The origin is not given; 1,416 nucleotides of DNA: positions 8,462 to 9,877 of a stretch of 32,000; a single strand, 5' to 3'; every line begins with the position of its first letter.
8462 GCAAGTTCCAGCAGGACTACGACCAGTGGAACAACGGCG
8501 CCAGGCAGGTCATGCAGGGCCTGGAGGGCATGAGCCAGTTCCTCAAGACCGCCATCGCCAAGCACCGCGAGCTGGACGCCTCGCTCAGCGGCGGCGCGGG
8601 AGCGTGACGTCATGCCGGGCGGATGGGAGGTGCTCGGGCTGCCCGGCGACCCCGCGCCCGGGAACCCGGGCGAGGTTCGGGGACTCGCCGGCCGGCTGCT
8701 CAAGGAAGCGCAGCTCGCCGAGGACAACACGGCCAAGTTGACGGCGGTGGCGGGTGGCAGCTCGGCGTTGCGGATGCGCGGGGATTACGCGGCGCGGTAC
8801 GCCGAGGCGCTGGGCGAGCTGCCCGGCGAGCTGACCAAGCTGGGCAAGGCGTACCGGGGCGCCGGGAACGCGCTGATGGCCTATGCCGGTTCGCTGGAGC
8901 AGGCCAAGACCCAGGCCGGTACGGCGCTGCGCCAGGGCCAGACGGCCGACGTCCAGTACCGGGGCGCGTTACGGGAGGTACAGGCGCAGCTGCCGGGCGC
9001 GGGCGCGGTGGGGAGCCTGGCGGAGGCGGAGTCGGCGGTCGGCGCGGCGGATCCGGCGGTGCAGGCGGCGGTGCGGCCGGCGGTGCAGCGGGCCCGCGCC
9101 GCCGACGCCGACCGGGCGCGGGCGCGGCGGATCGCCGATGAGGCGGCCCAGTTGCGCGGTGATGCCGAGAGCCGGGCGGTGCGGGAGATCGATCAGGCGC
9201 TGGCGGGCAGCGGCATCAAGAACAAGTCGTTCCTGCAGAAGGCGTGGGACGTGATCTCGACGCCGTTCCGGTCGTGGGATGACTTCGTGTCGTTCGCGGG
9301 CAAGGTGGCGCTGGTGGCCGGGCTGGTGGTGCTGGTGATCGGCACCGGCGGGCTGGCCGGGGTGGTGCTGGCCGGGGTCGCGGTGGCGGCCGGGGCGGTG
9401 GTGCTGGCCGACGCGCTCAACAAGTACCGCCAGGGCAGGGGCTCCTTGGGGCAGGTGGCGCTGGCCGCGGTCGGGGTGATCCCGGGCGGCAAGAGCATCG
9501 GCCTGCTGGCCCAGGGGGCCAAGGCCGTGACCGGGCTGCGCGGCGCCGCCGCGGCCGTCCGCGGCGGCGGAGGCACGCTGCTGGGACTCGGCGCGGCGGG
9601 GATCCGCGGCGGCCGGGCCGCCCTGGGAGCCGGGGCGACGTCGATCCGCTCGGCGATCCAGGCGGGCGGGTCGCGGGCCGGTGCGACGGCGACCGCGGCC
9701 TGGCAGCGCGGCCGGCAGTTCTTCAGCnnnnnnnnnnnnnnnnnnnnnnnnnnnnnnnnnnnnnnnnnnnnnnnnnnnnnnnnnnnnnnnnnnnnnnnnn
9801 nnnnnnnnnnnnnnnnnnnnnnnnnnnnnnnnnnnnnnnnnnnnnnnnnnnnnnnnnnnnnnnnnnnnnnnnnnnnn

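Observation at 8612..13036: Rhs toxin architecture: helical N-terminal signal-like domain, TM/Gly-Ala block, DUF6531-like plug, YD shell, DPLGL cleavage site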

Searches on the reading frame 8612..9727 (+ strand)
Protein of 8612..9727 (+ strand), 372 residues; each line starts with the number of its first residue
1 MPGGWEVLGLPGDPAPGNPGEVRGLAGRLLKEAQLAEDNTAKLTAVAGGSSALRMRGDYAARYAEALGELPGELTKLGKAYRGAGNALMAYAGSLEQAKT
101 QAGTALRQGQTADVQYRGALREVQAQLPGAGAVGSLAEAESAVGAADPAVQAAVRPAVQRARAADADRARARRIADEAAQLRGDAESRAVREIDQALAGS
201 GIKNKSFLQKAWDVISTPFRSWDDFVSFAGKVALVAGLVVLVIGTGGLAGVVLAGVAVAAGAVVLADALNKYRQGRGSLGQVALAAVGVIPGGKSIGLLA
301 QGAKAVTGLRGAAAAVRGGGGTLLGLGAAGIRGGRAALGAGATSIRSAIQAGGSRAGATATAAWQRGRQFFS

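Call 14: find_homologous_proteins(query=window:8612-9727:+, max_evalue=0.001)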
Query window:8612-9727:+ (372 aa): 12 proteins with E <= 0.001 among 8000 candidates.
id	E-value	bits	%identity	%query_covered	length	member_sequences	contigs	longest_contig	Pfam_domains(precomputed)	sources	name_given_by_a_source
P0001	6.2e-139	481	74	85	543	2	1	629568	PF21725.4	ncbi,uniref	ncbi:putative T7SS-secreted protein [Nonomuraea sp. NPDC046802]|uniref:putative T7SS-secreted protei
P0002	2.4e-128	446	68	91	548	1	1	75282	-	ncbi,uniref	ncbi:hypothetical protein ACBJ59_59485 [Nonomuraea sp. MTCD27]|uniref:hypothetical protein n=1 Tax=N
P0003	1.5e-127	444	69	87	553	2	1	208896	PF14431.13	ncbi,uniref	ncbi:hypothetical protein [Nonomuraea sp. NPDC049709]|uniref:hypothetical protein n=1 Tax=Nonomuraea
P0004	1.3e-120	421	66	87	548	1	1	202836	PF14431.13,PF21725.4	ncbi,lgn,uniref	ncbi:YwqJ-related putative deaminase [Nonomuraea sp. NPDC050643]|uniref:YwqJ-related putative deamin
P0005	5.5e-120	419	66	88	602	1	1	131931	PF06414.19,PF13671.13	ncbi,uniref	ncbi:zeta toxin family protein [Nonomuraea sp. GTA35]|uniref:zeta toxin family protein n=1 Tax=Nonom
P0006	5.6e-119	415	68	81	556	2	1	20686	PF21725.4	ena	-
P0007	2.1e-88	315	64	72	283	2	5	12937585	-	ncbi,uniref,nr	ncbi:hypothetical protein [Nonomuraea rubra]|uniref:Uncharacterized protein n=1 Tax=Nonomuraea rubra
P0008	3.7e-86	308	51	97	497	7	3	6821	PF15646.13,PF21725.4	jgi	jgi:hypothetical protein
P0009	1.5e-85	306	54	87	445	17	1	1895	PF21725.4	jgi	-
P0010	2.4e-79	285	55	76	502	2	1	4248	PF21725.4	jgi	jgi:hypothetical protein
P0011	2.8e-51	193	66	42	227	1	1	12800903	PF21725.4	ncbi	ncbi:putative T7SS-secreted protein [Nonomuraea thailandensis]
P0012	4.6e-41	159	41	90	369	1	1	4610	-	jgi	jgi:hypothetical protein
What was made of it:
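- Tried and rejected: The search with aa 1-372 returned only 12 proteins and missed the Rhs orthologues (call 14).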

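Call 19: search_protein_families(library=pfam, alignment_id=A1, max_evalue=0.01)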
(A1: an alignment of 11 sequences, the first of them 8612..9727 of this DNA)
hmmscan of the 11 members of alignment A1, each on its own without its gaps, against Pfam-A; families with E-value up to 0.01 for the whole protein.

A. member 1, window:8612-9727:+ (372 aa): 1 family
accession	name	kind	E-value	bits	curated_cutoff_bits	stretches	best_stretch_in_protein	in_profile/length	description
PF21725.3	T7SS_signal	-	0.00023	21.5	27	1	17-198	71-235/241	Putative T7SS secretion signal domain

B. families by the number of members that match (of 11 scanned): 6 families
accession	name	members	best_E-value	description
PF21725.3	T7SS_signal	10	5.5e-08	Putative T7SS secretion signal domain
PF14431.12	YwqJ-deaminase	5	9.8e-07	YwqJ-like deaminase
PF06414.18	Zeta_toxin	1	4.5e-19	Zeta toxin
PF15646.12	Tox-REase-2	1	1.8e-17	Restriction endonuclease fold toxin 2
PF13671.12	AAA_33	1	2.8e-12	AAA domain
PF25199.1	nSTAND_NTPase5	1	0.0061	Novel STAND NTPase 5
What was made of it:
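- On Pfam PF21725 T7SS_signal: 10 of 11 homologues hit PF21725, best E 5.5e-8 (call 19).
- Ten of 11 close homologues match T7SS_signal (call 19). Sister toxins carry cytoplasm-acting domains (call 19).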

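Call 24: find_encoding_contigs(protein=P0001, flank=8000, max_places=2)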
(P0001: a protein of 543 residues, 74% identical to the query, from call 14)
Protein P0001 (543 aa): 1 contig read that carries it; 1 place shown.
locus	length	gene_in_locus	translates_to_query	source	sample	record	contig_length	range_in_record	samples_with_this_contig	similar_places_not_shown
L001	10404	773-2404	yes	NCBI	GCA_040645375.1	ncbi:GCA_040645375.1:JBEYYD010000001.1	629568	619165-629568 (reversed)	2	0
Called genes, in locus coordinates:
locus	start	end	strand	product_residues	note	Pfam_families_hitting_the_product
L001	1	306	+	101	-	PF01797:Y1_Tnp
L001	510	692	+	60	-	-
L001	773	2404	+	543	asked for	PF21725:T7SS_signal (weak)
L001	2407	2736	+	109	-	PF07661:MORN_2 (faint)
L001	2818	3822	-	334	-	PF02746:MR_MLE_N (weak), PF13378:MR_MLE_C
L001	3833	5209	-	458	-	PF07690:MFS_1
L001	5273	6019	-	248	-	PF00440:TetR_N, PF02909:TetR_C_1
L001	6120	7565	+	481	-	PF00083:Sugar_tr, PF07690:MFS_1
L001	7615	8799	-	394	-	PF05762:VWA_CoxE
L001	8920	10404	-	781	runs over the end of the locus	PF18934:DUF5682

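Call 25: find_encoding_contigs(protein=P0005, flank=8000, max_places=2)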
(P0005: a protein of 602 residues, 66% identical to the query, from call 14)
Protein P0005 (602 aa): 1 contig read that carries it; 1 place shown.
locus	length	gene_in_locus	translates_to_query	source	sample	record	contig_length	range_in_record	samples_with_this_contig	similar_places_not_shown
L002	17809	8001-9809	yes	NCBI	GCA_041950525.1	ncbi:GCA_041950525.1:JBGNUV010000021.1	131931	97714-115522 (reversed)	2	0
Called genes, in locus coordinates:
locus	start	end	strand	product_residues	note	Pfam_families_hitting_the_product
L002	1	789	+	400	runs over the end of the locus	PF06965:Na_H_antiport_1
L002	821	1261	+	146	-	PF07332:Phage_holin_3_6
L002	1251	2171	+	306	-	PF00561:Abhydrolase_1, PF12146:Hydrolase_4, PF12697:Abhydrolase_6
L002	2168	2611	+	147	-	PF03745:DUF309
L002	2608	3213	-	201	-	PF00440:TetR_N, PF13305:TetR_C_33 (weak)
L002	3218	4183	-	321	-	PF00248:Aldo_ket_red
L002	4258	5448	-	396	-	PF02674:Colicin_V, PF00089:Trypsin, PF13365:Trypsin_2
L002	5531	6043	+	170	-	PF13646:HEAT_2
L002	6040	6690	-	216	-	PF00293:NUDIX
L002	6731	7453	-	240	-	PF00730:HhH-GPD, PF00633:HHH, PF10576:EndIII_4Fe-2S (weak)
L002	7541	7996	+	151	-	-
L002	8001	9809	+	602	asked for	PF06414:Zeta_toxin, PF13671:AAA_33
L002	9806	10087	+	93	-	-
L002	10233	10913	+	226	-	PF00392:GntR (faint), PF00027:cNMP_binding, PF13545:HTH_Crp_2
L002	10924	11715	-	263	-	PF00753:Lactamase_B, PF17778:WHD_BLACT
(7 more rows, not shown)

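Call 51: search_protein_representatives(protein=window:8612-9511:+)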
Query: 300 residues. Proteins with E-value up to 0.001 (for the whole library): 659; up to 1e-10: 233; up to 1e-30: 39. The best 150 are listed.
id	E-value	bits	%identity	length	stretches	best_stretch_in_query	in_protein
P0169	3.7e-150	515.4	87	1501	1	1-300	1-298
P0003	1.1e-121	422.1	70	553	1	1-300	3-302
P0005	3.7e-116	403.9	68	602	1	2-300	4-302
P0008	1.5e-82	293.7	56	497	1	4-300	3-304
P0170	3.1e-81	289.3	55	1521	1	4-298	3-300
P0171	4.2e-80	285.6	55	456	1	8-294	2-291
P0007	3.0e-77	276.3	71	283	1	106-300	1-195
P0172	5.9e-77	275.3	54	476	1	8-294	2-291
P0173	1.3e-73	264.3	56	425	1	7-296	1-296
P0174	3.9e-72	259.5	52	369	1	4-294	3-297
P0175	2.8e-70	253.4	53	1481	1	4-296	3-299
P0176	5.5e-70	252.4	51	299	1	5-294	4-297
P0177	1.3e-68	247.9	50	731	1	5-296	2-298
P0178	6.6e-66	239.1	49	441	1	4-295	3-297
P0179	3.2e-65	236.8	49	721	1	5-296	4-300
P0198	2.8e-32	128.8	37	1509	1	13-286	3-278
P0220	3.2e-26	108.9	37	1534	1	2-295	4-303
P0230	1.2e-24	103.7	41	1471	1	3-196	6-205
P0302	1.9e-17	80.1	33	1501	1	2-296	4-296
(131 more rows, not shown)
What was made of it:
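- The family has 659 representative clusters (call 51).
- Tried and rejected: The exhaustive search was needed (call 51).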

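Call 78: predict_structure(alignment_id=A4)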
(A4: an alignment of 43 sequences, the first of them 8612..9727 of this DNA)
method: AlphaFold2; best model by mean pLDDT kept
length: 372 residues; sequences in the alignment: 43
mean_pLDDT: 77.3   pTM: 0.58
mean pLDDT of the five models: 77.3, 77.2, 75.8, 75.2, 72.7
residues with pLDDT >= 90: 171; 70-90: 53; 50-70: 80; < 50: 68
segments of 3 or more residues with pLDDT < 50: 293-313, 318-336, 338-343, 349-360
pLDDT, mean of each block of 10 residues (from residue 1): 84 97 98 97 88 73 88 95 98 98 98 98 93 94 96 97 98 98 98 95 71 57 67 65 62 68 75 80 73 44 45 46 41 45 48 44 55 49
secondary structure, 60 per line:
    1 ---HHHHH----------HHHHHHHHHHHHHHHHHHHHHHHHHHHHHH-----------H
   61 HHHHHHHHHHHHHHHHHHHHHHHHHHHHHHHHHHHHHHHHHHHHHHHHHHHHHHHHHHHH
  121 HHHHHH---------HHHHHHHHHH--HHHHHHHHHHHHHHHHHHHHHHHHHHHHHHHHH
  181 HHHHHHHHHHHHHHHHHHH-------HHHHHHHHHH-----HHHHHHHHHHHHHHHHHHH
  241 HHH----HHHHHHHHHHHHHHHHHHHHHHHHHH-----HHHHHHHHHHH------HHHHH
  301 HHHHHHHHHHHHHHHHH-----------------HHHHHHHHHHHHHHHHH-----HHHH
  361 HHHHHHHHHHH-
elements in order: H4-8 H19-48 H60-126 H136-145 H148-199 H207-216 H222-243 H248-273 H279-289 H296-317 H335-351 H357-371
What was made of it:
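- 8612..9256 (+): Rhs aa 1-215: elongated helical secretion-signal domain (T7SS_signal-like, WXG-type), with M55-R-G57 at the first helix-helix turn. AF2 pLDDT is 84-98 over most of aa 1-200 (73 for aa 51-60), with helices 19-48, 60-126 and 148-199 (call 78).
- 9275..9430 (+): Rhs aa 222-273: hydrophobic helical hairpin. The uncharged core is aa 232-266 (nt 9305-9409) with a GTGG turn, flanked by conserved W222 and Y272. AF2 helices 222-243 and 248-273 (call 78).
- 9437..9727 (+): Rhs aa 276-372: a weakly hydrophobic conserved segment (aa 282-300, GxIPGGK), then a Gly/Ala-rich linker predicted to be disordered. AF2 pLDDT <50 for aa 293-360 (call 78).
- AF2 gives lower confidence here (pLDDT 57-80) than in the bundle (pLDDT about 73-98), which suggests the block is not packed into the bundle (call 78).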

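Call 81: fold_search(model_id=the predicted structure, library=pdb)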
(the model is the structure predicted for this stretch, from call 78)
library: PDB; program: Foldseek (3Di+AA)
matches with E <= 10: 285; with E <= 0.001: 0
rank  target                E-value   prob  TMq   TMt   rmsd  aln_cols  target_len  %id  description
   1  4nqi_D                1.2e-01  0.96  0.23  0.35  14.7       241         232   12  Structure of the N-terminal I-BAR domain (1-259) of D.Discoideum IBARa (released 2014-02-05)
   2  4nqi_C                1.2e-01  0.85  0.20  0.30  14.1       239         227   12  Structure of the N-terminal I-BAR domain (1-259) of D.Discoideum IBARa (released 2014-02-05)
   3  2v0o_A                1.3e-01  0.85  0.22  0.27  15.0       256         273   15  FCHO2 F-BAR domain (released 2007-06-26)
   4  2v0o_B                2.0e-01  0.80  0.22  0.28  20.1       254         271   15  FCHO2 F-BAR domain (released 2007-06-26)
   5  5vtl                  2.1e-01  0.89  0.21  0.33  13.6       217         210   18  Structure of metacyclic invariant surface protein , Tb427.07.360, from Trypanosoma brucei. (released 2018-08-08)
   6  5c1f_A                2.1e-01  0.84  0.22  0.26  18.7       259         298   14  Structure of the Imp2 F-BAR domain (released 2016-01-27)
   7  4nqi_B                2.1e-01  0.75  0.21  0.29  13.9       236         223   13  Structure of the N-terminal I-BAR domain (1-259) of D.Discoideum IBARa (released 2014-02-05)
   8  4e40                  2.4e-01  0.90  0.23  0.30   8.9       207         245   11  The haptoglobin-hemoglobin receptor of Trypanosoma congolense (released 2013-01-16)
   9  2v0o_C                2.7e-01  0.72  0.21  0.26  16.6       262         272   15  FCHO2 F-BAR domain (released 2007-06-26)
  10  4bne_B                2.9e-01  0.38  0.16  0.19  17.8       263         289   11  Pacsin2 Interacts with Membranes and Actin-Filaments (released 2014-05-14)
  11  2x3v_A                3.2e-01  0.47  0.14  0.17  17.3       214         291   10  Structure of The F-BAR Domain of Mouse Syndapin I (released 2010-04-07)
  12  6ikn_A                3.3e-01  0.80  0.19  0.22  13.7       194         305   13  Crystal structure of the GAS7 F-BAR domain (released 2019-10-16)
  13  3q84_H                3.5e-01  0.41  0.14  0.16  17.2       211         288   11  Crystal structure of human PACSIN 1 F-BAR domain (released 2012-02-22)
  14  3qwe                  3.6e-01  0.94  0.31  0.41  16.6       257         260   15  Crystal structure of the N-terminal domain of the GEM interacting protein (released 2011-03-23)
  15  4nqi_A                3.6e-01  0.84  0.23  0.36  14.2       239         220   11  Structure of the N-terminal I-BAR domain (1-259) of D.Discoideum IBARa (released 2014-02-05)
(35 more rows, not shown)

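Call 87: find_encoding_contigs(protein=P0230, flank=8000, max_places=2)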
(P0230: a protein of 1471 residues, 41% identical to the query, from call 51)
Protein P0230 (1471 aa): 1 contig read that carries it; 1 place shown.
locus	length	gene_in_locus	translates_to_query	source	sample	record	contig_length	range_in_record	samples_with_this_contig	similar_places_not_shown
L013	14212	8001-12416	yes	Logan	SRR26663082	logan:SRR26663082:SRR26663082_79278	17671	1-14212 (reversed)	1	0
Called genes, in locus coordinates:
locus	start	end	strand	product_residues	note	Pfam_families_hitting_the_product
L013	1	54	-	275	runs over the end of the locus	PF00069:Pkinase, PF01636:APH (faint), PF07714:PK_Tyr_Ser-Thr, PF03109:ABC1 (faint)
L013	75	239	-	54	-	-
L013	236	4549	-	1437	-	PF16697:Yop-YscD_cpl, PF00498:FHA, PF01580:FtsK_SpoIIIE, PF05729:NACHT (faint), PF12846:AAA_10 (faint), PF13191:AAA_16 (faint), PF13401:AAA_22 (faint), PF01580:FtsK_SpoIIIE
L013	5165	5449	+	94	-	-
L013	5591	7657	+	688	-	PF00069:Pkinase, PF07714:PK_Tyr_Ser-Thr, PF24807:WD40_CDC20-Fz, PF25172:Beta-prop_WDR3_2nd, PF25173:Beta-prop_WDR3_1st, PF23414:Beta-prop_EML_2, PF25175:Beta-prop_WDR5, PF25168:Beta-prop_WDR36-Utp21_2nd, +75 more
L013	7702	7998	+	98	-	PF06013:WXG100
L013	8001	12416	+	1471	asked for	PF21725:T7SS_signal (weak), PF20148:DUF6531, PF05593:RHS_repeat (weak), PF25023:TEN_YD-shell, PF05593:RHS_repeat, PF25023:TEN_YD-shell (weak), PF05593:RHS_repeat (weak)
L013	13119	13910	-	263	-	PF12730:ABC2_membrane_4 (weak)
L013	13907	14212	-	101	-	?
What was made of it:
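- The negative control, a hairpin-less Rhs without the PsbP-like gene, is a single metagenomic contig with only 8 kb of upstream flank (call 87).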

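Call 88: find_encoding_contigs(protein=P0220, flank=7000, max_places=1)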
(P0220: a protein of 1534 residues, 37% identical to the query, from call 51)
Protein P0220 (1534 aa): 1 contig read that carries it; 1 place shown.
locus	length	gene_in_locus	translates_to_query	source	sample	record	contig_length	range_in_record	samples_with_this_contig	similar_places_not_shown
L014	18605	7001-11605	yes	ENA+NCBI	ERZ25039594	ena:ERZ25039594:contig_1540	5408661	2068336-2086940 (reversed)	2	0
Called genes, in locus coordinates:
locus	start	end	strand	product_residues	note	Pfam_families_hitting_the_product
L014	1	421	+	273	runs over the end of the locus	PF03372:Exo_endo_phos (weak)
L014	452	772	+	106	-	-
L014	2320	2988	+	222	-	PF00929:RNase_T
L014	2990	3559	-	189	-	PF00293:NUDIX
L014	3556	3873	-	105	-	-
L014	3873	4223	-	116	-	-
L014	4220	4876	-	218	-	PF05977:MFS_3, PF07690:MFS_1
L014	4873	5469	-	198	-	PF08100:Dimerisation, PF01022:HTH_5, PF12840:HTH_20, PF13412:HTH_24, PF25212:HVO_A0114 (weak)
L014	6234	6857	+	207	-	-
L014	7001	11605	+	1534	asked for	PF21725:T7SS_signal, PF20148:DUF6531, PF25023:TEN_YD-shell, PF05593:RHS_repeat, PF03527:RHS (weak)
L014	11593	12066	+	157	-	PF26788:DUF8260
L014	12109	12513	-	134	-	PF13683:rve_3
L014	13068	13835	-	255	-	-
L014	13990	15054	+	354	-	PF04616:Glyco_hydro_43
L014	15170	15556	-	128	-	PF13683:rve_3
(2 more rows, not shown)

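Call 89: find_encoding_contigs(protein=P0302, flank=7000, max_places=1)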
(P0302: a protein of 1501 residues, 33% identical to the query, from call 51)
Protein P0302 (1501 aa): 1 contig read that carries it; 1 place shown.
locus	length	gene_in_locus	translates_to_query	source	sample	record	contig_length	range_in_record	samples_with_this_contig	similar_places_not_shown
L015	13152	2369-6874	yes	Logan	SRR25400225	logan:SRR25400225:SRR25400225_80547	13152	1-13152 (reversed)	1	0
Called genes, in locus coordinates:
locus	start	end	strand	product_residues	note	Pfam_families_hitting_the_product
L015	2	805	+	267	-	?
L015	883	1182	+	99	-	PF06013:WXG100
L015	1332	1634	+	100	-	-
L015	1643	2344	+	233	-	-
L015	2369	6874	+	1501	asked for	PF21725:T7SS_signal, PF20148:DUF6531, PF05593:RHS_repeat (weak), PF25023:TEN_YD-shell, PF05593:RHS_repeat, PF25023:TEN_YD-shell, PF05593:RHS_repeat (weak), PF03527:RHS (weak)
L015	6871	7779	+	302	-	PF13576:Pentapeptide_3 (faint), PF13599:Pentapeptide_4 (weak), PF00805:Pentapeptide (weak)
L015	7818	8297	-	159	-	-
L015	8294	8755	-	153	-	PF10604:Polyketide_cyc2 (weak), PF08327:AHSA1 (weak)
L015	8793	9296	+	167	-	PF00571:CBS (faint)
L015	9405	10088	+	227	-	PF11335:DUF3137 (weak)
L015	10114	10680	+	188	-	PF04011:LemA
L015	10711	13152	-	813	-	?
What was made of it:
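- On Pfam PF21725 T7SS_signal: Rhs relatives P0220 and P0302 carry unmarked PF21725 hits (calls 88, 89) and match H19 aa 2-296 at E 3e-26 and 2e-17 (call 51).
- Closest known: Pfam PF21725 T7SS_signal / 'WXG' N-terminal domains of actinobacterial polymorphic toxins. Same: Close homologues and distant Rhs relatives match PF21725 (calls 19, 88, 89).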

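Call 90: find_encoding_contigs(protein=P0198, flank=7000, max_places=1)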
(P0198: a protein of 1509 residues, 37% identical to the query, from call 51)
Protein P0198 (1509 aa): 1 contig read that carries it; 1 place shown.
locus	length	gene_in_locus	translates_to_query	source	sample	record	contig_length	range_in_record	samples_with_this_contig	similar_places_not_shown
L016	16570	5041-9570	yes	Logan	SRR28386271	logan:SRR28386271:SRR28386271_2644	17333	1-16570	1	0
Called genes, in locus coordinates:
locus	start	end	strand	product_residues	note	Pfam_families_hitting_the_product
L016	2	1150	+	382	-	?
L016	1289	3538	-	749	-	PF00041:fn3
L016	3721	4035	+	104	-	-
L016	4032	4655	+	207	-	-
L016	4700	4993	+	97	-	PF06013:WXG100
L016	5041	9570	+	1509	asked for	PF20148:DUF6531, PF05593:RHS_repeat (weak), PF25023:TEN_YD-shell (weak), PF05593:RHS_repeat (weak), PF03527:RHS, PF25023:TEN_YD-shell (weak), PF14412:AHH (weak)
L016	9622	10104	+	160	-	-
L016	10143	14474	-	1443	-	PF00498:FHA, PF13191:AAA_16 (faint), PF13401:AAA_22 (faint), PF01580:FtsK_SpoIIIE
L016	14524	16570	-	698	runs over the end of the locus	PF00041:fn3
